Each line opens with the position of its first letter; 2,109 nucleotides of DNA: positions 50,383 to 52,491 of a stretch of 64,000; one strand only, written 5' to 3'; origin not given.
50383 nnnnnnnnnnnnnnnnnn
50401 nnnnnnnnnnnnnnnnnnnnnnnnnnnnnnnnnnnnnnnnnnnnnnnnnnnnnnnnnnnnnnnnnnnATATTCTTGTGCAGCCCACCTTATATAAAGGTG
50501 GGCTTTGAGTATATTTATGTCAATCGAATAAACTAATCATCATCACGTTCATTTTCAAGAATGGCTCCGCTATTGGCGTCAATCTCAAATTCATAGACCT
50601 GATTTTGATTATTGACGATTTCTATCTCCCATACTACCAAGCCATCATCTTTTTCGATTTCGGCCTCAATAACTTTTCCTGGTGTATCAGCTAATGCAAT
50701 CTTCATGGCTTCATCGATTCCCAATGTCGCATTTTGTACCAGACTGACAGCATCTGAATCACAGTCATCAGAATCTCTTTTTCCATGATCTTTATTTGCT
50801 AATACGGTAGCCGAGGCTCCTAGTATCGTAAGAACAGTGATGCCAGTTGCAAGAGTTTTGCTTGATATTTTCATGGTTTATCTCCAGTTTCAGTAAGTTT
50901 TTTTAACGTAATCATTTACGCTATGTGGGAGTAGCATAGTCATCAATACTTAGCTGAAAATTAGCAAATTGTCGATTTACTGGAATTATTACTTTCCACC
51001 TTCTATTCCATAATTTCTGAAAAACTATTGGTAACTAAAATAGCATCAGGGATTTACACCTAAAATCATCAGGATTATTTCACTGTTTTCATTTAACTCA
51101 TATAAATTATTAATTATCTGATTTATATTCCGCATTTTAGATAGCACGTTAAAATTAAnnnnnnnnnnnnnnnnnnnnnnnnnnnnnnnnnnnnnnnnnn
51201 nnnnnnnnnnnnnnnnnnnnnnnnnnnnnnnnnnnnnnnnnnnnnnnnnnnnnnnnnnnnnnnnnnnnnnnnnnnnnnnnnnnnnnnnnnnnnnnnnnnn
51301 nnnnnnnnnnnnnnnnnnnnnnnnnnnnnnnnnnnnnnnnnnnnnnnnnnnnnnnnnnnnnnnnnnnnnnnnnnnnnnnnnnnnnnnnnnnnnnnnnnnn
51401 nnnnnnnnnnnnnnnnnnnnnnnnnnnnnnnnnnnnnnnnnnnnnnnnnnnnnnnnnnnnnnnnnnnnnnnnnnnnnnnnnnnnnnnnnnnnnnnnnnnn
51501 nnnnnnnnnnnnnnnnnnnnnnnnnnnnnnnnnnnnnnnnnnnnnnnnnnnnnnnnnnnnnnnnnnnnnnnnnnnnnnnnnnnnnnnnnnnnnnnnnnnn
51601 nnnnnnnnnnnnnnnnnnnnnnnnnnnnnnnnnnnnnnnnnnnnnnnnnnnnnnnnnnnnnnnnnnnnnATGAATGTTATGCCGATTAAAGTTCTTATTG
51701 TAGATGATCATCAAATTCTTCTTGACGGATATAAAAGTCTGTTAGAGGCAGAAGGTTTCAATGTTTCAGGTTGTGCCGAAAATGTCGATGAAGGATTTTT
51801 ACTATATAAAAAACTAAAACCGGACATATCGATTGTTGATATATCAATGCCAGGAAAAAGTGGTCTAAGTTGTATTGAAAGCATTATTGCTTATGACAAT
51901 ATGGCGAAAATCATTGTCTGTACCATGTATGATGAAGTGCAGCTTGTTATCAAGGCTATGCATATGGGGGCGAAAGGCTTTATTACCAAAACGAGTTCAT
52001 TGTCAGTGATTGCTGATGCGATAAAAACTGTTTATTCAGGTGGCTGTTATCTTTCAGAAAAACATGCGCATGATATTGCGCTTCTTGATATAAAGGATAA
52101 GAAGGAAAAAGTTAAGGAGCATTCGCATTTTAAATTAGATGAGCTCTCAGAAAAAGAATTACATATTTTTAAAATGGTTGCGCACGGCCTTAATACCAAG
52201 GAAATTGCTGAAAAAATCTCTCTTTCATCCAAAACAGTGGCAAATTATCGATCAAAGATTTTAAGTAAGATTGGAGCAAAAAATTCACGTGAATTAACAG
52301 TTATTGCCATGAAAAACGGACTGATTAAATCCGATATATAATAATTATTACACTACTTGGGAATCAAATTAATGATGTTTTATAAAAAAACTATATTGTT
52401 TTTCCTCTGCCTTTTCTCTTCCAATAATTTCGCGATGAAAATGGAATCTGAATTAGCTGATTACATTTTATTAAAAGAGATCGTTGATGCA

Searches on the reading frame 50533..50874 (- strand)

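Call 41: search_protein_families(library=pfam, proteins=[window:50533-50874:-], max_evalue=0.000001)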
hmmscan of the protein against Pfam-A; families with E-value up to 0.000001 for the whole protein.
window:50533-50874:- (113 aa): 1 family
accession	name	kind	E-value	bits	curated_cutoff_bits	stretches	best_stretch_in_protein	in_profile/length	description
PF03413.25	PepSY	-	1.9e-17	63.7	24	1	52-107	3-58/60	Peptidase propeptide and YPEB domain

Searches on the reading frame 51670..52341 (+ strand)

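Call 41: search_protein_families(library=pfam, proteins=[window:51670-52341:+], max_evalue=0.000001)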
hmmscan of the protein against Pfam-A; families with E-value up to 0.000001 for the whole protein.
window:51670-52341:+ (223 aa): 2 families
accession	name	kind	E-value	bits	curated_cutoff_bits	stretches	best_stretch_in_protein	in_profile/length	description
PF00072.30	Response_reg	-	1.1e-23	84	30.2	1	8-118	1-110/111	Response regulator receiver domain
PF00196.25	GerE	-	6.8e-16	58.1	23.5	1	158-213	2-57/57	Bacterial regulatory proteins, luxR family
